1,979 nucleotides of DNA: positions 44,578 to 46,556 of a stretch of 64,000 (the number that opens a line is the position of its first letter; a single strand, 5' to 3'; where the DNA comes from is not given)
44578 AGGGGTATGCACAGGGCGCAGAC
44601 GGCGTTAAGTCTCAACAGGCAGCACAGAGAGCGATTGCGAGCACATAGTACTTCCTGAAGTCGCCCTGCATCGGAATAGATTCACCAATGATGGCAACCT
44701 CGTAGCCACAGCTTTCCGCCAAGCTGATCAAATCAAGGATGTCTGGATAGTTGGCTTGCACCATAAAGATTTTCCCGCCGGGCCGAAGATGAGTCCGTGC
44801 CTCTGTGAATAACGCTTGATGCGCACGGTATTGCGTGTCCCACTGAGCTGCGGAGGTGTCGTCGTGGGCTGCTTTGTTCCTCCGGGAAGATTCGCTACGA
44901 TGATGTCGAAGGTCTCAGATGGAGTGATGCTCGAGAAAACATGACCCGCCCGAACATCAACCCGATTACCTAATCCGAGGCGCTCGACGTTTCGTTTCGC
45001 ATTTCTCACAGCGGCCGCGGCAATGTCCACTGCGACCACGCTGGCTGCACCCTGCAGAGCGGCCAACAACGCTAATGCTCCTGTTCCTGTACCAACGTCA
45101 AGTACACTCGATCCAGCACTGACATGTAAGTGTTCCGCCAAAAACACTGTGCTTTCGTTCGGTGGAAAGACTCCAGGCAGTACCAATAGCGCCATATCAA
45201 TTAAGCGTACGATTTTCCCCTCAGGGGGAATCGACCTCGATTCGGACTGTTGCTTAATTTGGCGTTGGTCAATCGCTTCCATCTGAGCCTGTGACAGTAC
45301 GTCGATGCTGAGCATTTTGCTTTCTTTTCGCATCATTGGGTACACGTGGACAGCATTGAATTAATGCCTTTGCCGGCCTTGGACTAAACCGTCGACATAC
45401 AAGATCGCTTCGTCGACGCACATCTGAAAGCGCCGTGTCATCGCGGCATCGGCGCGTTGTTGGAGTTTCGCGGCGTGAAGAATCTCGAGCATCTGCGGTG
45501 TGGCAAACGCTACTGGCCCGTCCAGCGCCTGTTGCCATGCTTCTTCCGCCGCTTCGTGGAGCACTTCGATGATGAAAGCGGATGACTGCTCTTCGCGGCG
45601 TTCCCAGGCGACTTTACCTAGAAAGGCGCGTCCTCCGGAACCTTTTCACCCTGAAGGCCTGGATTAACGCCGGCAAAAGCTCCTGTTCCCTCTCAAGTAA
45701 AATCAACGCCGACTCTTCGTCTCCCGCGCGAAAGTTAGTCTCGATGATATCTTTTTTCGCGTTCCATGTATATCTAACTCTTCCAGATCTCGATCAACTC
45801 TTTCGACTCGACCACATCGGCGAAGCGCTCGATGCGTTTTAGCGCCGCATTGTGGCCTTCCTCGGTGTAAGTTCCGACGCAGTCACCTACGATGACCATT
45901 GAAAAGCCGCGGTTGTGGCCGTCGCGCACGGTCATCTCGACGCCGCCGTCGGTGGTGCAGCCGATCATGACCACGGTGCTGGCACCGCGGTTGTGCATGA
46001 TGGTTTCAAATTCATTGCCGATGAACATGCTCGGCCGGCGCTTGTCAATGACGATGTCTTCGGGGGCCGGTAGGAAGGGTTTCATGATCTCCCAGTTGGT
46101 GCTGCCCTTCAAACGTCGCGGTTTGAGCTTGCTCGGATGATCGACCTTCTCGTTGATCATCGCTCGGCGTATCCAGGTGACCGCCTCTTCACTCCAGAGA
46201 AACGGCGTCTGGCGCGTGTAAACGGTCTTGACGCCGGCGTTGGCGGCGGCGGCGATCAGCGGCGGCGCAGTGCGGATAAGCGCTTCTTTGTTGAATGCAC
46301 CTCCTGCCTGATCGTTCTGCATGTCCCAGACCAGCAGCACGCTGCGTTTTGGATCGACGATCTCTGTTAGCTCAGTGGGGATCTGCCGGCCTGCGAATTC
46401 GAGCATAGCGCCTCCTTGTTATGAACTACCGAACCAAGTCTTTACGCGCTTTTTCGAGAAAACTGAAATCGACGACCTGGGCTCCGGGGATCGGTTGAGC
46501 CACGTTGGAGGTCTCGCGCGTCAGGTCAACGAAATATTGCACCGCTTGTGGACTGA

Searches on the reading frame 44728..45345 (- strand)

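Call 81: search_protein_families(library=pfam, max_evalue=0.00001, proteins=[window:44728-45345:-])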
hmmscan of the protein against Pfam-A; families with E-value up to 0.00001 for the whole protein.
window:44728-45345:- (205 aa): 13 families
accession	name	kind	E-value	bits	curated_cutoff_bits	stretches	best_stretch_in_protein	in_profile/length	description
PF06325.19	PrmA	-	7.9e-15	55.6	22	1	75-153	159-234/296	Ribosomal protein L11 methyltransferase (PrmA)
PF05175.20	MTS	-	1e-13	51.7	23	1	53-154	4-107/170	Methyltransferase small domain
PF13847.12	Methyltransf_31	-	2.7e-12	47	27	1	77-152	3-81/145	Methyltransferase domain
PF13649.12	Methyltransf_25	-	3.2e-12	47.4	27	1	81-151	1-70/97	Methyltransferase domain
PF12847.13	Methyltransf_18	-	8e-10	39.4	27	1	74-152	11-90/151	Methyltransferase domain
PF08241.18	Methyltransf_11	-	4.9e-09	37.1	21.2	1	82-152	1-67/95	Methyltransferase domain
PF01135.25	PCMT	-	1.1e-07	32.3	20.3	1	69-151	65-148/210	Protein-L-isoaspartate(D-aspartate) O-methyltransferase (PCMT)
PF04816.18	TrmK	-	1.3e-07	31.8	27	1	82-151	2-72/205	tRNA (adenine(22)-N(1))-methyltransferase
PF08242.18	Methyltransf_12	-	2e-07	32.1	30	1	82-152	1-72/98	Methyltransferase domain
PF02353.26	CMAS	-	7.4e-07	29.2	27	1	70-135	55-120/273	Mycolic acid cyclopropane synthetase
PF13489.12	Methyltransf_23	-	8.6e-07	29.3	27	1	77-152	22-88/164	Methyltransferase domain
PF03602.21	Cons_hypoth95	-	1.6e-06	28.3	24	1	77-149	41-117/182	Conserved hypothetical protein 95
PF01170.24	UPF0020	-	5.7e-06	26.6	22.3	0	100-157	76-133/197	RMKL-like, methyltransferase domain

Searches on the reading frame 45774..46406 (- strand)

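Call 81: search_protein_families(library=pfam, max_evalue=0.00001, proteins=[window:45774-46406:-])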
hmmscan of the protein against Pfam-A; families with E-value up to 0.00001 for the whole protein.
window:45774-46406:- (210 aa): 1 family
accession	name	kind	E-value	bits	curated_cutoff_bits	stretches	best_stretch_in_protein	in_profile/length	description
PF00857.26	Isochorismatase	-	2.5e-39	135.6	27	1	22-202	1-174/175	Isochorismatase domain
